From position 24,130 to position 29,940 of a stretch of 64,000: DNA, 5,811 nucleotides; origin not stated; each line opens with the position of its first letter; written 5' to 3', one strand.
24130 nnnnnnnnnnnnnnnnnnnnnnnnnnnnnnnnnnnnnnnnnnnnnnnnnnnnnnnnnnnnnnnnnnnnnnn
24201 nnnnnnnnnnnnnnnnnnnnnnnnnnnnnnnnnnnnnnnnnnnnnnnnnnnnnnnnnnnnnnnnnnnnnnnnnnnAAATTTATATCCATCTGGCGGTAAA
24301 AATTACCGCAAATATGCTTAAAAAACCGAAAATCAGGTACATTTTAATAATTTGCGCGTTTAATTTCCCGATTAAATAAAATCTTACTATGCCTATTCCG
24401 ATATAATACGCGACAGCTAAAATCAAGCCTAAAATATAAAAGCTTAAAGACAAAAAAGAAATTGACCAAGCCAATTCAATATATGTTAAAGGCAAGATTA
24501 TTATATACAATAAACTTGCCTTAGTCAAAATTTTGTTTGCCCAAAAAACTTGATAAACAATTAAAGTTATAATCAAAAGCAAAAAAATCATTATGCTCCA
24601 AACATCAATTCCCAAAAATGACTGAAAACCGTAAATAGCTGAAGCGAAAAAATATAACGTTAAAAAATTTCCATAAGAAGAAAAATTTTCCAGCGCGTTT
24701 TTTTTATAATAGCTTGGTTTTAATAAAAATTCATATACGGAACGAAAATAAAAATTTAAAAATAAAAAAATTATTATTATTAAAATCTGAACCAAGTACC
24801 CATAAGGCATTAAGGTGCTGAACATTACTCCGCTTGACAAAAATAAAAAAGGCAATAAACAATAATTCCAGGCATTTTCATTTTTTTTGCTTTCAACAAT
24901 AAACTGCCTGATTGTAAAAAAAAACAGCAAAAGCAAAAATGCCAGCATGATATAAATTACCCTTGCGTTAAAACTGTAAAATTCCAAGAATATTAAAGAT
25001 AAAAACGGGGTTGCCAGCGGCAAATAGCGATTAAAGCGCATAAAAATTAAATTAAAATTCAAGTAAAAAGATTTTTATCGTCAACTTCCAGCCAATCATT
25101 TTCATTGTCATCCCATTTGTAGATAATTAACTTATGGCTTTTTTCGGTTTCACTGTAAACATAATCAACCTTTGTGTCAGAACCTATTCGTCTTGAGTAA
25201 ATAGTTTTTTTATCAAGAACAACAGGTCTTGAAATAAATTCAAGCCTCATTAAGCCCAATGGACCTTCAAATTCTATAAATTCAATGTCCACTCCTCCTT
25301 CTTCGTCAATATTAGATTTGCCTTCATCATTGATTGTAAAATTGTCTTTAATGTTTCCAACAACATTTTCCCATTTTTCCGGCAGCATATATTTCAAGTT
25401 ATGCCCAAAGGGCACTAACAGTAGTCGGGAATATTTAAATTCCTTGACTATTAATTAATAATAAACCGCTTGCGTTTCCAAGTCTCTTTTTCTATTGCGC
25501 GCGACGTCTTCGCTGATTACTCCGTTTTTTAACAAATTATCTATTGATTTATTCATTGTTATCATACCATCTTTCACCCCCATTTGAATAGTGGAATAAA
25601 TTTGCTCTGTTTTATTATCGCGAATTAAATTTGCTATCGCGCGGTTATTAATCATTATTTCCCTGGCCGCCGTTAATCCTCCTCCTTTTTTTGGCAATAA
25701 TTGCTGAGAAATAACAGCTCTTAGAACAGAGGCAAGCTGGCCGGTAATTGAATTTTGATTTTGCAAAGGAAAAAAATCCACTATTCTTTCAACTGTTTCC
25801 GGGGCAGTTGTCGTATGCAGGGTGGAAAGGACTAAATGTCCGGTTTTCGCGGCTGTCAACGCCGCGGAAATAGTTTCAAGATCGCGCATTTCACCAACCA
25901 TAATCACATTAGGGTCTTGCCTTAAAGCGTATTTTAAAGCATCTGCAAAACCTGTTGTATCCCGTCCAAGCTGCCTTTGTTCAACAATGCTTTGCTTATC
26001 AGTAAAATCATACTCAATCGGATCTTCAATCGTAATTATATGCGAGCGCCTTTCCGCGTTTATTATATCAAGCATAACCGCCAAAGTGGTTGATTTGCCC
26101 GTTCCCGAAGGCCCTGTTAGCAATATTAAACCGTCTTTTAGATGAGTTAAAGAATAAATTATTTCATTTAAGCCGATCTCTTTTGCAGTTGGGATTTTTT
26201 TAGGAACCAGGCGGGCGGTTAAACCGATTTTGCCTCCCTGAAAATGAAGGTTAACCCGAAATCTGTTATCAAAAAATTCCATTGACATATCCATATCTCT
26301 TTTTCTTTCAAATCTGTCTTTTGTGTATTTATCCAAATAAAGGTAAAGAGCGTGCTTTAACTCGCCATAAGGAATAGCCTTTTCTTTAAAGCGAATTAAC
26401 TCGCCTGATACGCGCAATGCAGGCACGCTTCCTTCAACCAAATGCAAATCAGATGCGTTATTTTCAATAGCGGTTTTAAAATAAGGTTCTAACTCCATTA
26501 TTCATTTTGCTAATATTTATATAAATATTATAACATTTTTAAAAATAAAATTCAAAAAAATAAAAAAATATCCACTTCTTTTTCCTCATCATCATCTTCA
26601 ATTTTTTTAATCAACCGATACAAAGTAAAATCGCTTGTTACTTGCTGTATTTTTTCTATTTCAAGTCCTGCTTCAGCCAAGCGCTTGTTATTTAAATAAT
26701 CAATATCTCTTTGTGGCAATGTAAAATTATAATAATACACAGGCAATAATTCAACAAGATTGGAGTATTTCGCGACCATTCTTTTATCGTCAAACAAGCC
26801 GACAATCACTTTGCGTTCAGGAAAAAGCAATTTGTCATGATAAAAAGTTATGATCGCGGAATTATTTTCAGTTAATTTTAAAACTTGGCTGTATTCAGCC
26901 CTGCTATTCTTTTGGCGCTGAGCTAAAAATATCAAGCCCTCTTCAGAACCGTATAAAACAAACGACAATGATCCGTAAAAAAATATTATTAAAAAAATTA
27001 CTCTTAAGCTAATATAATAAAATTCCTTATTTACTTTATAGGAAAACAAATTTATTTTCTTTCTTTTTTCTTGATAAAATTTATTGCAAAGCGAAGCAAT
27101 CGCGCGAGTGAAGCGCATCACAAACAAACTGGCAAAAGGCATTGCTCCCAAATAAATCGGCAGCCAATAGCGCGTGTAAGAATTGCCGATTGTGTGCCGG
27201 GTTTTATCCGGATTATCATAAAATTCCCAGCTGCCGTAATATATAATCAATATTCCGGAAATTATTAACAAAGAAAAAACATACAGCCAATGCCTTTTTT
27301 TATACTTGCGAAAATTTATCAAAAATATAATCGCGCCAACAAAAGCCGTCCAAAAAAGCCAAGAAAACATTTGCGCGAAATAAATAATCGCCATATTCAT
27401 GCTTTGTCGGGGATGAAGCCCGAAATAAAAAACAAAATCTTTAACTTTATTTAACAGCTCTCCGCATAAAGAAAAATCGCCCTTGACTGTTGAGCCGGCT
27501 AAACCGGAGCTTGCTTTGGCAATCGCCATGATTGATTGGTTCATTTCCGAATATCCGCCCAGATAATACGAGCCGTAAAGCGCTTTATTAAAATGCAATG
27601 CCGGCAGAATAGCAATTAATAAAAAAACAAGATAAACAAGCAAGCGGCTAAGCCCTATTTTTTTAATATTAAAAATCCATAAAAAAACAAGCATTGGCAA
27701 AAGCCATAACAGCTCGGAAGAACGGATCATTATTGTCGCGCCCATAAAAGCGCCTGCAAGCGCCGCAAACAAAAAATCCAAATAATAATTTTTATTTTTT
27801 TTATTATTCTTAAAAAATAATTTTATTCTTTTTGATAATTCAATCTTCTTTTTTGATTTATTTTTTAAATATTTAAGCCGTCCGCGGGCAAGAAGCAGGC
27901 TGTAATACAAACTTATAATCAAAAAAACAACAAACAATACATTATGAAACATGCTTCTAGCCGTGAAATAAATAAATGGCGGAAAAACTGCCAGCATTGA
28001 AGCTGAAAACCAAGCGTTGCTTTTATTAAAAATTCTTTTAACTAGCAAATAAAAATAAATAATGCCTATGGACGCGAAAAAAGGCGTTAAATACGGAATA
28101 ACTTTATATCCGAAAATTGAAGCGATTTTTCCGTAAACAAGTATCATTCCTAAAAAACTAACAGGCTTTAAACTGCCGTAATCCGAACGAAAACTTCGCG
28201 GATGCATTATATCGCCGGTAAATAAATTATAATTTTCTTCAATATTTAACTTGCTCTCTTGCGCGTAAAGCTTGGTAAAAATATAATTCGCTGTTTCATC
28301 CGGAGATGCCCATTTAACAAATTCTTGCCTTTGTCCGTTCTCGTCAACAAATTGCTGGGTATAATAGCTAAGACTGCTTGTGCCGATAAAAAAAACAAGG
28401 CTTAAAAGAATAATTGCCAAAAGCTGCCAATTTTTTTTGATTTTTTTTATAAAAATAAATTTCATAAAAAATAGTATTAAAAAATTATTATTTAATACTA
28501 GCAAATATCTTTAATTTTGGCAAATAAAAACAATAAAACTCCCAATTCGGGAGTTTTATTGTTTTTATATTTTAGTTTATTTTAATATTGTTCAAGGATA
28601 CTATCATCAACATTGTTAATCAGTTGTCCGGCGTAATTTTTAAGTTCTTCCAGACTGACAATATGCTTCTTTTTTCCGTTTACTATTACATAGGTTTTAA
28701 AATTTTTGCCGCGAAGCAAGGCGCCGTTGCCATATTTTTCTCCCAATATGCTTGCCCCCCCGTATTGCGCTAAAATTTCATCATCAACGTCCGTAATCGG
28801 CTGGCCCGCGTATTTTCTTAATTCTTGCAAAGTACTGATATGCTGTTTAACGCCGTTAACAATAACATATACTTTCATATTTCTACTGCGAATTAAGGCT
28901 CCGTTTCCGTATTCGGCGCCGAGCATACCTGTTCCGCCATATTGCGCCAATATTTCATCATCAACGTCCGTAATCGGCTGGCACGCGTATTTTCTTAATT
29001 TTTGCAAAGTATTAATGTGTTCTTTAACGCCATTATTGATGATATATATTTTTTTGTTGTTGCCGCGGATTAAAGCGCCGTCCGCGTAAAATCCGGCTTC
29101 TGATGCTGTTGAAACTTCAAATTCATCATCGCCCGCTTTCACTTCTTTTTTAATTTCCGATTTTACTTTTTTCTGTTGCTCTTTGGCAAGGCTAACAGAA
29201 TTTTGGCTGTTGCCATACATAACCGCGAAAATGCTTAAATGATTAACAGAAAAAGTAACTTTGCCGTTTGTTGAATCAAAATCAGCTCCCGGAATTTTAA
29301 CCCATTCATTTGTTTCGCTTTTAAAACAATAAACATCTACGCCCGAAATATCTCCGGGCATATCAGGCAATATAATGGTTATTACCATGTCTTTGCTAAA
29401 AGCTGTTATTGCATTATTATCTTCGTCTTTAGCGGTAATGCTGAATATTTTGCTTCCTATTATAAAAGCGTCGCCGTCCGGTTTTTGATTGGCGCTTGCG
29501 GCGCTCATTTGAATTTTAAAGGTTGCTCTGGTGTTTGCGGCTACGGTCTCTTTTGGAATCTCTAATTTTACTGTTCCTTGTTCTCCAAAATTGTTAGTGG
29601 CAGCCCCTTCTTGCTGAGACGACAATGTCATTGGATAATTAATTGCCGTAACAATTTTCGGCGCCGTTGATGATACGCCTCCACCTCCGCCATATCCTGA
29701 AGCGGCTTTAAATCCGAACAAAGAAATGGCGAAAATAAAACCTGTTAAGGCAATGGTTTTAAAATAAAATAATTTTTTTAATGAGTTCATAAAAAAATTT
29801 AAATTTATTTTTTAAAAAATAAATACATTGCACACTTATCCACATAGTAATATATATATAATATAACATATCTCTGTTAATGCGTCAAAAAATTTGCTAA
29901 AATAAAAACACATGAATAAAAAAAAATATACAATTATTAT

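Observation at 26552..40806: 14-kb envelope glycosylation island with GT-C-like membrane proteins, a GT2-methyltransferase fusion, GT4, flippase-like protein and a candidate substrate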

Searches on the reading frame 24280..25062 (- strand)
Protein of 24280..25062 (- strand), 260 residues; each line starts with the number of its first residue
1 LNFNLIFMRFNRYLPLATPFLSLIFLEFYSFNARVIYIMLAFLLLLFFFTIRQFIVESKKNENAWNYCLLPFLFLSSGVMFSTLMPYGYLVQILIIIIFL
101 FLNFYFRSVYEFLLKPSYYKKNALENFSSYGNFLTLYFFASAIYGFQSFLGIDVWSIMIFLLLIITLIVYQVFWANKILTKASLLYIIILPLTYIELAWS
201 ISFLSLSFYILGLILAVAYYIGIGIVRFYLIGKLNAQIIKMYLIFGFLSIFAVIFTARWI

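Call 8: search_protein_families(library=pfam, proteins=[window:24280-25062:-], max_evalue=0.001)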
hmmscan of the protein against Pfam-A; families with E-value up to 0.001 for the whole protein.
window:24280-25062:- (260 aa): 1 family
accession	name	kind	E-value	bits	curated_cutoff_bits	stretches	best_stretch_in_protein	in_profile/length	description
PF18900.5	DUF5656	-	1.9e-05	24.6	23.3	1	59-257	50-241/242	Protein of unknown function (DUF5656)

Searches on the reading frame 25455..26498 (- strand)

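Call 8: search_protein_families(library=pfam, proteins=[window:25455-26498:-], max_evalue=0.001)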
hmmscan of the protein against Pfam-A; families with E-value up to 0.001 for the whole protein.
window:25455-26498:- (347 aa): 4 families
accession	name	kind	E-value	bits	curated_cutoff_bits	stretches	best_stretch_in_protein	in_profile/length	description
PF00437.27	T2SSE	-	1.7e-45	155.8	24.9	1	119-272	139-282/370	Type II/IV secretion system protein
PF13401.12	AAA_22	-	0.00014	22.6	27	1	122-166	5-48/130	AAA domain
PF13604.12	AAA_30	-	0.00021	21.5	27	0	116-149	12-45/191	AAA domain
PF13191.12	AAA_16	-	0.00069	20.6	32.6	0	123-161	25-60/167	AAA ATPase domain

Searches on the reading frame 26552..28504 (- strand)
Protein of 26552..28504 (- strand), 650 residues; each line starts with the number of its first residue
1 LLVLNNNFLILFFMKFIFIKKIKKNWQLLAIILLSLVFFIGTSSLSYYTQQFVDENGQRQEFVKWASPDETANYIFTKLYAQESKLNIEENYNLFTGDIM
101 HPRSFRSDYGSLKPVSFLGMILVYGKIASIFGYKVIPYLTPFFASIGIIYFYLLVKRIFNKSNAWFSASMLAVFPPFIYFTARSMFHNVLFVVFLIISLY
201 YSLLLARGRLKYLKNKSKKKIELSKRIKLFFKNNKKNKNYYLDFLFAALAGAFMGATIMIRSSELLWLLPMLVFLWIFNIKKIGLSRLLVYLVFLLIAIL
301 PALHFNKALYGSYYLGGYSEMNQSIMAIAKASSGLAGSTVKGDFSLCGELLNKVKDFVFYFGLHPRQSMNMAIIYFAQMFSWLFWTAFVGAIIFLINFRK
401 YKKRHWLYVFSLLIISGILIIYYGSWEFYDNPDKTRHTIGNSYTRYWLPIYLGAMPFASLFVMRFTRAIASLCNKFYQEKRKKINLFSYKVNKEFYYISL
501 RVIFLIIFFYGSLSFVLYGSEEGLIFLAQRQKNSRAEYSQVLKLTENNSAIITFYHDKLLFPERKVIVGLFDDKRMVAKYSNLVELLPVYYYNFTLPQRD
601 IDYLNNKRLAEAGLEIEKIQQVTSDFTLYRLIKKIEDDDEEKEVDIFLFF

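Call 4: search_protein_families(library=pfam, proteins=[window:26552-28504:-], max_evalue=0.1)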
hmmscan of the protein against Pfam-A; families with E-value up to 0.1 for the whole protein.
window:26552-28504:- (650 aa): 1 family
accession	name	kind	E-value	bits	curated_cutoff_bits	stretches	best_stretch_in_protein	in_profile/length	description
PF13231.12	PMT_2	-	4.2e-07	30.8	26.1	1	144-208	32-95/160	Dolichyl-phosphate-mannose-protein mannosyltransferase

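Call 15: search_solved_structures(query=window:26552-28504:-, max_evalue=1)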
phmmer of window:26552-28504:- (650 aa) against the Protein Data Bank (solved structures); distinct sequences matched with E-value up to 1: 0.

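Call 45: search_protein_families(library=ncbifam, proteins=[window:26552-28504:-], max_evalue=0.01)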
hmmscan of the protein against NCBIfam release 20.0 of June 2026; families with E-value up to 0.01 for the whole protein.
window:26552-28504:- (650 aa): 1 family
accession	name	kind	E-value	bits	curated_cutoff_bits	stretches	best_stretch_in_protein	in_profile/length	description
TIGR04154.1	archaeo_STT3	subfamily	6.2e-05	21.5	450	1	116-285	78-232/831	oligosaccharyl transferase, archaeosortase A system-associated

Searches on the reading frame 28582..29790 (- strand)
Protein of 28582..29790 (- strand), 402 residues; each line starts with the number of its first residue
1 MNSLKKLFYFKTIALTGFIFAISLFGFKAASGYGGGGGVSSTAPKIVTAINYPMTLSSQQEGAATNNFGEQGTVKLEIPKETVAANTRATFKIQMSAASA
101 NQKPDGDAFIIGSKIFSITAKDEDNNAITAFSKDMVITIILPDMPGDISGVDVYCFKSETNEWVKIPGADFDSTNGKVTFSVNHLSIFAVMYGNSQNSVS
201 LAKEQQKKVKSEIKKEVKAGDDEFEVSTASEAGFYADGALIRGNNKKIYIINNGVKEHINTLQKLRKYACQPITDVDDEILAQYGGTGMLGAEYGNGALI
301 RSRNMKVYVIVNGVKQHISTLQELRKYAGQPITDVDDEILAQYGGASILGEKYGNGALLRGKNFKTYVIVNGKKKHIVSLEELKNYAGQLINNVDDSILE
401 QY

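Call 4: search_protein_families(library=pfam, proteins=[window:28582-29790:-], max_evalue=0.1)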
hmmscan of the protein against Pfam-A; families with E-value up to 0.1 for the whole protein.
window:28582-29790:- (402 aa): 0 families

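Call 45: search_protein_families(library=ncbifam, proteins=[window:28582-29790:-], max_evalue=0.01)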
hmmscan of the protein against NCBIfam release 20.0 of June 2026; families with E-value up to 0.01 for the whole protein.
window:28582-29790:- (402 aa): 0 families
